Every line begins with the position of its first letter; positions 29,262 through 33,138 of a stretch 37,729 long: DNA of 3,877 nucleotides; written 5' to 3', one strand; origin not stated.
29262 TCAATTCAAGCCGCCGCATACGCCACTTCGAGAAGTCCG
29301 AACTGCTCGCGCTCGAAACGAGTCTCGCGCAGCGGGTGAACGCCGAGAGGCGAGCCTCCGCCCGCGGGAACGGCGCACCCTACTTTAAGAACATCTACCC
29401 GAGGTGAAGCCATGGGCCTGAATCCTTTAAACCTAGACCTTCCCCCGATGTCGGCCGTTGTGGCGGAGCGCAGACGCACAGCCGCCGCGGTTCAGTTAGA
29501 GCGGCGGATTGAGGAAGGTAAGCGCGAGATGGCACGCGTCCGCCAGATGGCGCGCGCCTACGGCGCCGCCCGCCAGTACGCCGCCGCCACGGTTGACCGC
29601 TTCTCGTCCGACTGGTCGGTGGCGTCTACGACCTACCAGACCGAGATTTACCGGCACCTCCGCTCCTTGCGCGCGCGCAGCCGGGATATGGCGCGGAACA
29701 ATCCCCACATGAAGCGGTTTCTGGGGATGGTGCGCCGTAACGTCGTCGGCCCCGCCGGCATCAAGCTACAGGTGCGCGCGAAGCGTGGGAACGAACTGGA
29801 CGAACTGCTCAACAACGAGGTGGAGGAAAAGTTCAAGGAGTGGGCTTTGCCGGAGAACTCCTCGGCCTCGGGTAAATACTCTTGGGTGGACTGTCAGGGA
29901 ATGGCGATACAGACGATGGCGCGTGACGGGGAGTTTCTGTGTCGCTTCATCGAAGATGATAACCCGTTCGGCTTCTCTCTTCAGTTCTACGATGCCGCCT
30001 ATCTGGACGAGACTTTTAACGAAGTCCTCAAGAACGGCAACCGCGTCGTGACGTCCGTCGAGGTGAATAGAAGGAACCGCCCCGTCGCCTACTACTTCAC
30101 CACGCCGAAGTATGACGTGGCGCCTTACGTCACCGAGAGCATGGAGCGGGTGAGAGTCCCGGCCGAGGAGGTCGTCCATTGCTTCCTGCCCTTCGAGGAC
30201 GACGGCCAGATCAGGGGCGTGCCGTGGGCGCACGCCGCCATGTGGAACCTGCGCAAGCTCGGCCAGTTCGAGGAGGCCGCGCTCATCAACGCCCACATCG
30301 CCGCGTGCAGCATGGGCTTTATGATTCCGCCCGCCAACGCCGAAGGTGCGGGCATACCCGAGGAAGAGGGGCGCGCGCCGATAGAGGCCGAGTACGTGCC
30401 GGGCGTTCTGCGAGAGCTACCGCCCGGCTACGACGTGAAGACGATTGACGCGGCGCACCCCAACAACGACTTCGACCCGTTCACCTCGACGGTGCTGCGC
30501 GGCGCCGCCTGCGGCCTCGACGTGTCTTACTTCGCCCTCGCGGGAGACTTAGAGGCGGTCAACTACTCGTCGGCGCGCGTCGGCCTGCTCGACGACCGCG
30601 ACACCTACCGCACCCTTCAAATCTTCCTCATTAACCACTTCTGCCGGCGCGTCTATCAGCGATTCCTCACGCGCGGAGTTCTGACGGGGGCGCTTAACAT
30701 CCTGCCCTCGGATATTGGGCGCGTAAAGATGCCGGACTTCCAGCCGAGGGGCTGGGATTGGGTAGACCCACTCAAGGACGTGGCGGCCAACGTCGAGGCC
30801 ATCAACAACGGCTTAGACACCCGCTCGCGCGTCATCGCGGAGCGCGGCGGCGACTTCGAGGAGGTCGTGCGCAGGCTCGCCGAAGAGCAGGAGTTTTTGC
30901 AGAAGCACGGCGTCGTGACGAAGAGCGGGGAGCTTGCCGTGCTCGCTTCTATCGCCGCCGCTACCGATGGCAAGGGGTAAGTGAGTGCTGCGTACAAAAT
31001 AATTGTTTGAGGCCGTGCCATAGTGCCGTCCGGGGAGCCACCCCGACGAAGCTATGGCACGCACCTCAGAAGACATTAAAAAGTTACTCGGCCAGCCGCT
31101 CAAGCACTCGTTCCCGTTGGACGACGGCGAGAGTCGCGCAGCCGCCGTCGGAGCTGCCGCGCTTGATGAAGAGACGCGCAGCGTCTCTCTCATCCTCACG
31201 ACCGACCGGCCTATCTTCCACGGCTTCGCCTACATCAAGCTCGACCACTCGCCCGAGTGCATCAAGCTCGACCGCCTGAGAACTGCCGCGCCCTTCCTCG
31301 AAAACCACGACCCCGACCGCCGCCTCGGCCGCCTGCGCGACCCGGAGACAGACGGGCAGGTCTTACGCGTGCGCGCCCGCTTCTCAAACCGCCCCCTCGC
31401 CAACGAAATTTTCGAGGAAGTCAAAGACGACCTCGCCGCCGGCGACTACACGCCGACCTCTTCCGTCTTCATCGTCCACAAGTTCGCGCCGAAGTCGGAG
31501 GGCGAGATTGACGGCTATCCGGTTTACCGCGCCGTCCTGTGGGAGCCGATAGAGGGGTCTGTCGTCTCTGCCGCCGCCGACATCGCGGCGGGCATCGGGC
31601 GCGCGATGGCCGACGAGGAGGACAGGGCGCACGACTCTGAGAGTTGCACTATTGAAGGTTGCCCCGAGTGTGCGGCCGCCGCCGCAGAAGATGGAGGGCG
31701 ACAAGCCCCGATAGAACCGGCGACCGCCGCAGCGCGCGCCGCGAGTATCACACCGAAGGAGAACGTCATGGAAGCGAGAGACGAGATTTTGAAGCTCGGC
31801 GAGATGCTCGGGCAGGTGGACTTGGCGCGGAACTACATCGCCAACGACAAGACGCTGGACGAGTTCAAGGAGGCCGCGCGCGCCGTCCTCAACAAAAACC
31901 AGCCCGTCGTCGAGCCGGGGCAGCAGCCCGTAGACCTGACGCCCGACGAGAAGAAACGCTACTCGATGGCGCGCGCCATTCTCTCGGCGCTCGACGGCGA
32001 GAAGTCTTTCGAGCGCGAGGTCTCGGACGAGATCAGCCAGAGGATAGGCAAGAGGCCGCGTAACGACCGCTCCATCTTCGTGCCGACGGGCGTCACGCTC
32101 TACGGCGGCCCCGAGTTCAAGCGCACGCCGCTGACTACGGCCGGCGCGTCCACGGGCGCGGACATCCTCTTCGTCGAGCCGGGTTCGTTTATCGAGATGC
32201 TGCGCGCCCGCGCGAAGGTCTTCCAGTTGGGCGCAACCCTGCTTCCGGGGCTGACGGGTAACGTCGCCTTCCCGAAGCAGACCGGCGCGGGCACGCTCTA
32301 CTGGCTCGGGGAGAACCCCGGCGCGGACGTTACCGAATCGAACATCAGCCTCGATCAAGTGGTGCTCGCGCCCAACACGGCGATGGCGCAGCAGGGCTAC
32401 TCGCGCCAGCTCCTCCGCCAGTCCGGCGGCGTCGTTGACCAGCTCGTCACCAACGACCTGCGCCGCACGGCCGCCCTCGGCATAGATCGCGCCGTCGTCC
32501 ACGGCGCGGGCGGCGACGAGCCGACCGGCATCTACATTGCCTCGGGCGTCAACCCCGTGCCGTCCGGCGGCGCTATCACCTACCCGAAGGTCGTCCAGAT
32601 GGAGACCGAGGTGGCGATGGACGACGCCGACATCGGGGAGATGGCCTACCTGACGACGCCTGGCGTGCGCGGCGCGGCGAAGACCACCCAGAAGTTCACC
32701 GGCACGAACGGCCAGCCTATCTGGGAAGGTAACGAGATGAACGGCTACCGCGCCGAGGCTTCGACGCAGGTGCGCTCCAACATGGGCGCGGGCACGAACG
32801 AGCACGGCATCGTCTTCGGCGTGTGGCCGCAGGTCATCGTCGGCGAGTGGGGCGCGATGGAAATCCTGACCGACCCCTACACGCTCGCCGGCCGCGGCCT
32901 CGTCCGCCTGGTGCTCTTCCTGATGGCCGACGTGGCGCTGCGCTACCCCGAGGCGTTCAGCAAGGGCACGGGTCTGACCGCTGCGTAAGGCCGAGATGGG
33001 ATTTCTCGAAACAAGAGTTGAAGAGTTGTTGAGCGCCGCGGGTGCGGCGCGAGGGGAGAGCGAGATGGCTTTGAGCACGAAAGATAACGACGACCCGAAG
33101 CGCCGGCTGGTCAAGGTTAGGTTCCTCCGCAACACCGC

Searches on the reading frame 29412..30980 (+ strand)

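Call 17: search_protein_families(library=phrogs, proteins=[window:29412-30980:+], max_evalue=0.001)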
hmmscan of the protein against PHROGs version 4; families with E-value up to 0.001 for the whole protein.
window:29412-30980:+ (522 aa): 3 families
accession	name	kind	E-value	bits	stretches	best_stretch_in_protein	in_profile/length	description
phrog_21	-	head and packaging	2.8e-94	318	1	37-505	23-506/1362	portal protein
phrog_537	-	head and packaging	6e-43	147.7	1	330-505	30-208/233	portal protein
phrog_33813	-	unknown function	1.1e-09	39.4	1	47-145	24-124/160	-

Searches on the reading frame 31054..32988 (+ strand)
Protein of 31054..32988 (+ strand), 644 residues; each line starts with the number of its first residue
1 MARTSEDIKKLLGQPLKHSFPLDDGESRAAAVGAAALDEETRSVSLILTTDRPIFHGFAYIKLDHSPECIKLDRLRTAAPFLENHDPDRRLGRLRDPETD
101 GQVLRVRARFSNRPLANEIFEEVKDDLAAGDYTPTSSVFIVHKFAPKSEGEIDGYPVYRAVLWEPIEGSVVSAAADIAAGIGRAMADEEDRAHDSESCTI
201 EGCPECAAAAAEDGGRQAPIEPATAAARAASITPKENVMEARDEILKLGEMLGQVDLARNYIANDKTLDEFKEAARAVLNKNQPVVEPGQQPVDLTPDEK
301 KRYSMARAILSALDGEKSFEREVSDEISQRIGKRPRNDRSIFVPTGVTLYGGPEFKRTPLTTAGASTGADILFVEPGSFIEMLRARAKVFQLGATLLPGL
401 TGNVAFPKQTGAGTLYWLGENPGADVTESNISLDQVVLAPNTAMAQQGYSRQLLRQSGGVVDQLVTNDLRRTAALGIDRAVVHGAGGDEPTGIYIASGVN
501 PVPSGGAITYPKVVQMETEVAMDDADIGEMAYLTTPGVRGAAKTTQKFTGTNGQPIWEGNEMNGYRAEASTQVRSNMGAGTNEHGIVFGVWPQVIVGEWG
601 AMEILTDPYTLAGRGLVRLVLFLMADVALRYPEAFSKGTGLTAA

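Call 17: search_protein_families(library=phrogs, proteins=[window:31054-32988:+], max_evalue=0.001)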
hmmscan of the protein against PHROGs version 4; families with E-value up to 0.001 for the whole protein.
window:31054-32988:+ (644 aa): 3 families
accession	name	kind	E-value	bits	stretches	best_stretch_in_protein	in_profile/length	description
phrog_617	-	head and packaging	6.3e-92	310.4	1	26-641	9-624/626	major head protein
phrog_4523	-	head and packaging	5.9e-29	102.3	1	27-316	15-312/644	major head and protease protein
phrog_10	-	head and packaging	6.2e-25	89.3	1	264-641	288-636/752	major head protein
